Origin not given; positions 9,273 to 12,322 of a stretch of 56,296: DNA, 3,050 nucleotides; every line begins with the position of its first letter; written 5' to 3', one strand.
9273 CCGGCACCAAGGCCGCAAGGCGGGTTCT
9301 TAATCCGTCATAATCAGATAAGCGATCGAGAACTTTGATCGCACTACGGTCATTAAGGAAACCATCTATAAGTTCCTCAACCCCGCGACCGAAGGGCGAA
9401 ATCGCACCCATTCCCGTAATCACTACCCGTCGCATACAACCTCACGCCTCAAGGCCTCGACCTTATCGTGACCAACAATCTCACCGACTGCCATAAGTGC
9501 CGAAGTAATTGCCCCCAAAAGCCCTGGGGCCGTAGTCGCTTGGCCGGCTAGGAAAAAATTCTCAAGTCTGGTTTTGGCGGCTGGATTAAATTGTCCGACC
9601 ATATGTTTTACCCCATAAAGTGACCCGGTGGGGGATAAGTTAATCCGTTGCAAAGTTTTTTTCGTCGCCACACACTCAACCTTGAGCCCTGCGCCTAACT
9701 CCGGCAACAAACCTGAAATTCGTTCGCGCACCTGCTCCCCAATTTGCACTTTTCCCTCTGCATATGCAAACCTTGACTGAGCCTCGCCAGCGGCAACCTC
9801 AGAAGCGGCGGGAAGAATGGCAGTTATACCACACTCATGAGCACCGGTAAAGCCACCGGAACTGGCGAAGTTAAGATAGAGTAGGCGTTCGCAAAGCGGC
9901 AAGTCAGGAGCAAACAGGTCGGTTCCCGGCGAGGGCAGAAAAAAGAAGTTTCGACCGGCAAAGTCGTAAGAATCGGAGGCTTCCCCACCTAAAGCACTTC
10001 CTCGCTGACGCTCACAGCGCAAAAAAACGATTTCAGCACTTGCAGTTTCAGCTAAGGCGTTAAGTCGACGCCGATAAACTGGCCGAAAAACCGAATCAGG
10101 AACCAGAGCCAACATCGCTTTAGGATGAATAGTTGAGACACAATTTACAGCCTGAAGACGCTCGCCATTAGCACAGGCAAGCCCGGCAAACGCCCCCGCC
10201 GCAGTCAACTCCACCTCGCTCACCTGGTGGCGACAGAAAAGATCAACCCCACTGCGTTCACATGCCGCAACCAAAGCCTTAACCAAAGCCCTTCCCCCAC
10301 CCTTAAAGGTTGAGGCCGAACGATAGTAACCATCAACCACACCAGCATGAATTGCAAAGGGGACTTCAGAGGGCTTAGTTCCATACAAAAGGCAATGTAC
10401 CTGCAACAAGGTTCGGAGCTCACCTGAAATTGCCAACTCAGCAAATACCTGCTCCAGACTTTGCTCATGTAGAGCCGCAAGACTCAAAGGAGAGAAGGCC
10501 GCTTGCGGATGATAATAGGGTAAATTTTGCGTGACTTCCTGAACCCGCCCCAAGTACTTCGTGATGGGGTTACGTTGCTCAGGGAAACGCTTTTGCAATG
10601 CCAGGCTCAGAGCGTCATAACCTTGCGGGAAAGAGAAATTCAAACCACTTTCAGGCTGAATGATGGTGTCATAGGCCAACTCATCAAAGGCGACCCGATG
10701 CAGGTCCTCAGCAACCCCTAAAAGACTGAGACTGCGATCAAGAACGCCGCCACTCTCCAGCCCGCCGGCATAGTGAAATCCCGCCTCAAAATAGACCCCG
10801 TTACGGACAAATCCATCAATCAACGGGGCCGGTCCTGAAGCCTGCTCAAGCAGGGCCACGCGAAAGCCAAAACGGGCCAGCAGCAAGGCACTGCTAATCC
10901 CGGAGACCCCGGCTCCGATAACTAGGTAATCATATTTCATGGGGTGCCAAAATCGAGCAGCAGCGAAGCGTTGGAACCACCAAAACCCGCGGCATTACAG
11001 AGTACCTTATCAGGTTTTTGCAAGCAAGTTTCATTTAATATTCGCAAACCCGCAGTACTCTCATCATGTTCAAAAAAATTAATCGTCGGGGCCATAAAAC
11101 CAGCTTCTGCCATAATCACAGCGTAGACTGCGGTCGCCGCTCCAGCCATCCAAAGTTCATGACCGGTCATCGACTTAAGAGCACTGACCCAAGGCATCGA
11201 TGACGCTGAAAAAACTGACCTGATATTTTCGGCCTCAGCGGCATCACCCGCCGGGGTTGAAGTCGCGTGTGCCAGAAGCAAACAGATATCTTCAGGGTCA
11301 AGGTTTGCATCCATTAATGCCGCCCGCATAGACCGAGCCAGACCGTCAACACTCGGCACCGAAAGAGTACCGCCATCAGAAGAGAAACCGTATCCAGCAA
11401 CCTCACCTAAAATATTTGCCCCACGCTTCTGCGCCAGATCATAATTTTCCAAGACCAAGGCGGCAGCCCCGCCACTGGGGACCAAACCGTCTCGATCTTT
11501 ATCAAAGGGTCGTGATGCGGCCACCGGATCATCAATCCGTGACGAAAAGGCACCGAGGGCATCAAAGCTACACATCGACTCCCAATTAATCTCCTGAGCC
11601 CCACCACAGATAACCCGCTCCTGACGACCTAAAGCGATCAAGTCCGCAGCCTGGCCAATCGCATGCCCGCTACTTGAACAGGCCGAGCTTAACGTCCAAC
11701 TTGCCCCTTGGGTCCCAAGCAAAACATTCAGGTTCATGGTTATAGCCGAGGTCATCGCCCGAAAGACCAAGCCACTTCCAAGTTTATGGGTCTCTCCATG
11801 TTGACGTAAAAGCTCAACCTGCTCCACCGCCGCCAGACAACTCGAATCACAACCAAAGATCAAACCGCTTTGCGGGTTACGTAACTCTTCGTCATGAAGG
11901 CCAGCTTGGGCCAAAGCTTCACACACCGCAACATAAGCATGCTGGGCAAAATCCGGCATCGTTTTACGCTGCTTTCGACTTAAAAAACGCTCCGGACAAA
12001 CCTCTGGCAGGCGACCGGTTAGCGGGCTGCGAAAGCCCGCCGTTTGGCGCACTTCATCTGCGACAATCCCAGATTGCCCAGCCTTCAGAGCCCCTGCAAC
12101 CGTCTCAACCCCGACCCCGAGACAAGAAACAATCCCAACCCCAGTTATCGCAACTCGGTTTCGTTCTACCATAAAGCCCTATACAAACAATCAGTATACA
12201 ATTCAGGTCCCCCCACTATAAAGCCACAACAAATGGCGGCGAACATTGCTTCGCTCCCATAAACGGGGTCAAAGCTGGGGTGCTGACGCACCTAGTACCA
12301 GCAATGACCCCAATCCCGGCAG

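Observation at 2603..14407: Type II FAS/PKS-like envelope-lipid or polyene cluster built around two KS genes and a CrtI-family flavoprotein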

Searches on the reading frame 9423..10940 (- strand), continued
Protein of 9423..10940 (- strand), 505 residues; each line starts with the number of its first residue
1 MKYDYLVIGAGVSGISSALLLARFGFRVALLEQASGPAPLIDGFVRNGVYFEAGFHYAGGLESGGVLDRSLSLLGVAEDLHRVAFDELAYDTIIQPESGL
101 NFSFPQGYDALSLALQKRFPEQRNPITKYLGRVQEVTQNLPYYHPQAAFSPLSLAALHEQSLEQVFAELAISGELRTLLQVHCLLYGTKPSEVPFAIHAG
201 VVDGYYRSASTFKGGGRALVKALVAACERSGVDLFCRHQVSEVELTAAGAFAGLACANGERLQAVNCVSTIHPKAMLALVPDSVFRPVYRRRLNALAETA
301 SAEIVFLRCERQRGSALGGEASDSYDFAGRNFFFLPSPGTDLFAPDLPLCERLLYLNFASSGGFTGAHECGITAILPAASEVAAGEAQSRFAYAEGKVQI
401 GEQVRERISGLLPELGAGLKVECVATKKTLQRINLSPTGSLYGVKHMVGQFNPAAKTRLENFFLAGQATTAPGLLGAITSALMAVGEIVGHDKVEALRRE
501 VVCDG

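Call 59: find_encoding_contigs(protein=P0076, flank=10000, max_places=2)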
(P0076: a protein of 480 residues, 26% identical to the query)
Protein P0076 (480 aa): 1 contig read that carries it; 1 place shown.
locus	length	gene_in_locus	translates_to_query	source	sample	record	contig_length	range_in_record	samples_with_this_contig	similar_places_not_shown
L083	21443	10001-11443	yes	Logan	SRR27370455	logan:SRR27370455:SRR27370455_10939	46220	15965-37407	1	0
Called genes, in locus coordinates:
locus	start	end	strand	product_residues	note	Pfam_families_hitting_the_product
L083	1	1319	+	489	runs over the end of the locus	PF02310:B12-binding, PF04055:Radical_SAM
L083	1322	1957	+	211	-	PF01209:Ubie_methyltran, PF13489:Methyltransf_23, PF00398:RrnaAD, PF05175:MTS, PF05219:DREV, PF05401:NodS, PF13847:Methyltransf_31, PF08241:Methyltransf_11, +6 more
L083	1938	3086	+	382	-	PF01522:Polysacc_deac_1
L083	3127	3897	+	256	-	PF01553:Acyltransferase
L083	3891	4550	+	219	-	PF02463:SMC_N (weak), PF00005:ABC_tran, PF13304:AAA_21 (faint)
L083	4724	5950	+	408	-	PF12704:MacB_PCD, PF02687:FtsX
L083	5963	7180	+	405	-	PF12704:MacB_PCD, PF02687:FtsX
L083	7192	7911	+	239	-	PF17131:TP_0789-like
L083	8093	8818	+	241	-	PF00106:adh_short, PF08659:KR, PF13561:adh_short_C2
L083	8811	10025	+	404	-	PF00109:ketoacyl-synt, PF02801:Ketoacyl-synt_C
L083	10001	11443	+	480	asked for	PF00890:FAD_binding_2 (faint), PF00996:GDI (faint), PF01266:DAO (weak), PF13450:NAD_binding_8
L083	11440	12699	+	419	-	PF00109:ketoacyl-synt, PF02801:Ketoacyl-synt_C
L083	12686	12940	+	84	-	PF00550:PP-binding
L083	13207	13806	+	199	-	-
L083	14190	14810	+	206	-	-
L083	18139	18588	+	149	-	PF14539:DUF4442 (weak), PF03061:4HBT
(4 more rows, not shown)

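Call 64: find_encoding_contigs(protein=P0034, flank=10000, max_places=2)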
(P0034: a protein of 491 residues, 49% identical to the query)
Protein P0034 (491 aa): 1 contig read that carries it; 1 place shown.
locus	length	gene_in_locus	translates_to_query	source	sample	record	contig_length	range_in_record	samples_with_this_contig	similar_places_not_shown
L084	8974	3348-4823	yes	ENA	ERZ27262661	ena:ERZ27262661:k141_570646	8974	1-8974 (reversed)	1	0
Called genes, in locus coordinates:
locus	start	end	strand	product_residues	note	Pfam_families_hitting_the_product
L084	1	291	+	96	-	?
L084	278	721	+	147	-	-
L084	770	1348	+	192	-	-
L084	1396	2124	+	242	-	PF00106:adh_short, PF08659:KR, PF13561:adh_short_C2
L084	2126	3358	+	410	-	PF00109:ketoacyl-synt, PF02801:Ketoacyl-synt_C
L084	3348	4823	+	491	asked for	PF00890:FAD_binding_2 (faint), PF01266:DAO, PF01593:Amino_oxidase, PF13450:NAD_binding_8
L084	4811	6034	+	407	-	PF00109:ketoacyl-synt, PF02801:Ketoacyl-synt_C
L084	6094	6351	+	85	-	PF00550:PP-binding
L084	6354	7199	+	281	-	PF01553:Acyltransferase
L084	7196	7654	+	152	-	PF22817:ApeP-like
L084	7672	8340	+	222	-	PF03548:LolA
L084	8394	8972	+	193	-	?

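Call 65: find_encoding_contigs(protein=P0020, flank=10000, max_places=2)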
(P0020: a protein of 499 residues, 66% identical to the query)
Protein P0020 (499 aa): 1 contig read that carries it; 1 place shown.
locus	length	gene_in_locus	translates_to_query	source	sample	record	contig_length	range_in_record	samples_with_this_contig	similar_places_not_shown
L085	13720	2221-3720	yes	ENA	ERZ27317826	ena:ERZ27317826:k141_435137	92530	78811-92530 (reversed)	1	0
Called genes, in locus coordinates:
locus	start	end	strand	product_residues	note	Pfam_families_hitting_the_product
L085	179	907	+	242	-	PF00106:adh_short, PF08659:KR, PF13561:adh_short_C2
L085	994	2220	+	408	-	PF00109:ketoacyl-synt, PF00108:Thiolase_N (faint), PF02801:Ketoacyl-synt_C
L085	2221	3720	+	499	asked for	PF00890:FAD_binding_2 (faint), PF01266:DAO (weak), PF01593:Amino_oxidase, PF13450:NAD_binding_8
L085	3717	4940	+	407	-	PF00109:ketoacyl-synt, PF02801:Ketoacyl-synt_C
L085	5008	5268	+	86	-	PF00550:PP-binding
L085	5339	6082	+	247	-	PF01553:Acyltransferase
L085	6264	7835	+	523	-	PF03853:YjeF_N, PF01256:Carb_kinase, PF02110:HK (weak)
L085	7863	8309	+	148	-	PF02367:TsaE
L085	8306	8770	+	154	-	PF22817:ApeP-like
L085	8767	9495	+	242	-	PF03548:LolA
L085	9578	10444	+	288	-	-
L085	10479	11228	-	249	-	-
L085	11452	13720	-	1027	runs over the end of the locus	PF00873:ACR_tran, PF03176:MMPL (faint)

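Call 89: find_encoding_contigs(protein=P0198, flank=10000, max_places=2)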
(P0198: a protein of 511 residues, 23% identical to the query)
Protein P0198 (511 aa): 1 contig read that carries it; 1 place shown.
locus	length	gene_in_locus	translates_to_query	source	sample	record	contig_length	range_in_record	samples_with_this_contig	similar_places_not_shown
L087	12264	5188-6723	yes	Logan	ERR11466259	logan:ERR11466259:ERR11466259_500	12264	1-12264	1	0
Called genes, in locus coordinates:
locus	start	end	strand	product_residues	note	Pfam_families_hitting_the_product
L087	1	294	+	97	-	?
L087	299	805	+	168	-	PF07977:FabA, PF22818:ApeI-like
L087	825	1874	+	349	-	PF01571:GCV_T, PF08669:GCV_T_C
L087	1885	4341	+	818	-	PF00109:ketoacyl-synt, PF00108:Thiolase_N (faint), PF02801:Ketoacyl-synt_C, PF00109:ketoacyl-synt, PF02801:Ketoacyl-synt_C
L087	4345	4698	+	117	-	-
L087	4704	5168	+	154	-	PF10027:DUF2269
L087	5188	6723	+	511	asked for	PF00890:FAD_binding_2, PF01266:DAO, PF01494:FAD_binding_3 (faint), PF01593:Amino_oxidase, PF01946:Thi4 (weak), PF03486:HI0933_like (faint), PF12831:FAD_oxidored (weak), PF13450:NAD_binding_8, +1 more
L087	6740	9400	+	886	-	PF03176:MMPL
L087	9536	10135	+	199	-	PF02441:Flavoprotein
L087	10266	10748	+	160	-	-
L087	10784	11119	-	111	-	-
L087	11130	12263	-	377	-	?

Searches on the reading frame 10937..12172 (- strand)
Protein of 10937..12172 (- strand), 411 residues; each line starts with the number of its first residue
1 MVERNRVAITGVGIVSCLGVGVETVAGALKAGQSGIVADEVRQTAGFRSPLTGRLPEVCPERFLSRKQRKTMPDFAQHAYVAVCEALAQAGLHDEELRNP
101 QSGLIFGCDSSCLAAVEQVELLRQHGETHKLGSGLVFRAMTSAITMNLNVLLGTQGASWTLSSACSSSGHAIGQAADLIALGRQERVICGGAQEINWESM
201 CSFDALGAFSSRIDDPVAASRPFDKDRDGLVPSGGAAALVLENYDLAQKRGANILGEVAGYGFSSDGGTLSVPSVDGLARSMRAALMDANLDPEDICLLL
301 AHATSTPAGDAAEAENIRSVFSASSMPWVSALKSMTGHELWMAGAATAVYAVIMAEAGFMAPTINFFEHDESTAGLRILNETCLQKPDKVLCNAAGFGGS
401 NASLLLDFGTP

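Call 4: search_protein_families(library=pfam, proteins=[window:10937-12172:-], max_evalue=0.01)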
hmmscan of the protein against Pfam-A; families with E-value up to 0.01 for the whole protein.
window:10937-12172:- (411 aa): 3 families
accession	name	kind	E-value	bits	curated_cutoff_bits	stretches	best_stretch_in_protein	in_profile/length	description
PF00109.32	ketoacyl-synt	-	1.3e-35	123.7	20.8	1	5-245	2-250/252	Beta-ketoacyl synthase, N-terminal domain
PF02801.28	Ketoacyl-synt_C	-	3.8e-26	91.9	20.8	1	255-366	1-118/119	Beta-ketoacyl synthase, C-terminal domain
PF00108.29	Thiolase_N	-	0.00021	21.2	26.4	1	152-196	72-116/260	Thiolase, N-terminal domain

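Call 5: search_protein_families(library=ncbifam, proteins=[window:10937-12172:-], max_evalue=0.001)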
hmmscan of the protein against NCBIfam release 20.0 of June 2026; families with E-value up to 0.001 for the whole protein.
window:10937-12172:- (411 aa): 23 families
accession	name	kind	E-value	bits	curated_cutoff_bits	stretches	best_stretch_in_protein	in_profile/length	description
NF005935.0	PRK07967.1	equivalog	1.2e-103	347.1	630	1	5-406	2-401/406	beta-ketoacyl-ACP synthase I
TIGR03150.1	fabF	equivalog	5.1e-93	312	493.75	1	5-406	1-406/407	beta-ketoacyl-ACP synthase II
NF005589.0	PRK07314.1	subfamily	4.1e-90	302.5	387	1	3-406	2-409/413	beta-ketoacyl-ACP synthase II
NF006587.0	PRK09116.1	equivalog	2.2e-78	263.8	470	1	5-406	2-404/408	beta-ketoacyl-ACP synthase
NF004970.0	PRK06333.1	subfamily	1.3e-77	261.5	525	1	3-406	2-419/424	beta-ketoacyl-ACP synthase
NF006434.0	PRK08722.1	equivalog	8.5e-71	239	759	1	4-406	3-411/414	beta-ketoacyl-ACP synthase II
NF006274.0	PRK08439.1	equivalog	5.8e-70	236.1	621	1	5-405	2-402/406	beta-ketoacyl-ACP synthase II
NF005076.0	PRK06501.1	equivalog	1e-62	212.5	629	1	4-406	10-420/425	beta-ketoacyl-ACP synthase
NF005490.0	PRK07103.1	equivalog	1.9e-59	201.7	445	1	4-406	3-410/414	polyketide beta-ketoacyl:acyl carrier protein synthase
NF006618.0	PRK09185.1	subfamily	1e-50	173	407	1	5-406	3-390/394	beta-ketoacyl-ACP synthase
NF005916.1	PRK07910.1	equivalog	5e-48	164.1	560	1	6-405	13-414/418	KasA/KasB family beta-ketoacyl-ACP synthase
NF058662.1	cispenta_AmcF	equivalog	9.3e-47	159.8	325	1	7-407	2-368/369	cispentacin biosynthesis acyltransferase subunit AmcF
NF004618.0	PRK05952.1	equivalog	1.1e-46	159.5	455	1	6-406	3-380/384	beta-ketoacyl-ACP synthase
NF045894.1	PKS_plus_SDR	equivalog_domain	2.6e-23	81.7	1740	1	85-366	100-376/1515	type I polyketide synthase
NF040607.1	mycolic_Pks13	equivalog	3.8e-22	77.7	2100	1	85-368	198-477/1680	polyketide synthase Pks13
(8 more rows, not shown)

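Call 70: search_solved_structures(query=window:10937-12172:-, max_evalue=1e-55)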
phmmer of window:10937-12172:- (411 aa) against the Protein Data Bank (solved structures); distinct sequences matched with E-value up to 1e-55: 37.
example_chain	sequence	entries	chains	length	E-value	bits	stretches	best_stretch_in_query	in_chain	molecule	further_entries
4xox_A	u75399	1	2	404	2.8e-86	293.2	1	5-406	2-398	3-oxoacyl-ACP synthase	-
7pps_A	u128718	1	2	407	8.2e-83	281.8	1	5-406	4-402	3-oxoacyl-[acyl-carrier-protein] synthase 1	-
3oyt_A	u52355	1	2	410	2.2e-82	280.4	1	5-406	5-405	3-oxoacyl-[acyl-carrier-protein] synthase I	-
1dd8_A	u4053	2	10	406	8.4e-80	271.9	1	5-406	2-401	BETA-KETOACYL [ACYL CARRIER PROTEIN] SYNTHASE I | KETOACYL SYNTHASE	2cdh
7sz9_A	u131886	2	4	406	3.1e-79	270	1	5-406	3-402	3-oxoacyl-[acyl-carrier-protein] synthase 1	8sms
9mlw_A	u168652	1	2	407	3.2e-79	270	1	5-406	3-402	3-oxoacyl-[acyl-carrier-protein] synthase 1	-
1fj4_A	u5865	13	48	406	3.2e-79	270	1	6-406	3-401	BETA-KETOACYL-[ACYL CARRIER PROTEIN] SYNTHASE I | BETA-KETOACYL ACYL CARRIER PROTEIN SYNTHASE I | 3-oxoacyl-[acyl-carrier-protein] synthase I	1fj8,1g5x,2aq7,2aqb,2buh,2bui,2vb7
7sqi_A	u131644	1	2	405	3.2e-79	270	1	6-406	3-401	Beta-ketoacyl-ACP synthase I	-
5kof_B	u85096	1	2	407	3.3e-79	269.9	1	5-406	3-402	3-oxoacyl-[acyl-carrier-protein] synthase 1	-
1h4f_A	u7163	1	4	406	8.6e-79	268.6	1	6-406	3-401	3-OXOACYL-[ACYL-CARRIER-PROTEIN] SYNTHASE I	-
2byw_A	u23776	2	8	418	8.7e-79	268.6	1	5-406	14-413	3-OXOACYL-[ACYL-CARRIER-PROTEIN] SYNTHASE I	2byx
1f91_A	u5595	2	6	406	2e-78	267.4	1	5-406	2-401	BETA-KETOACYL-[ACYL-CARRIER-PROTEIN] SYNTHASE I | FATTY ACID SYNTHASE, KS DOMAIN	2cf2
1ek4_A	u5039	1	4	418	2.2e-78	267.2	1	5-406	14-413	BETA-KETOACYL [ACYL CARRIER PROTEIN] SYNTHASE I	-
2byz_A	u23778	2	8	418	3.9e-78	266.4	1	5-406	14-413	3-OXOACYL-[ACYL-CARRIER-PROTEIN] SYNTHASE I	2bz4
2byy_A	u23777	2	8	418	4.1e-78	266.3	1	5-406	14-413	3-OXOACYL-[ACYL-CARRIER-PROTEIN] SYNTHASE I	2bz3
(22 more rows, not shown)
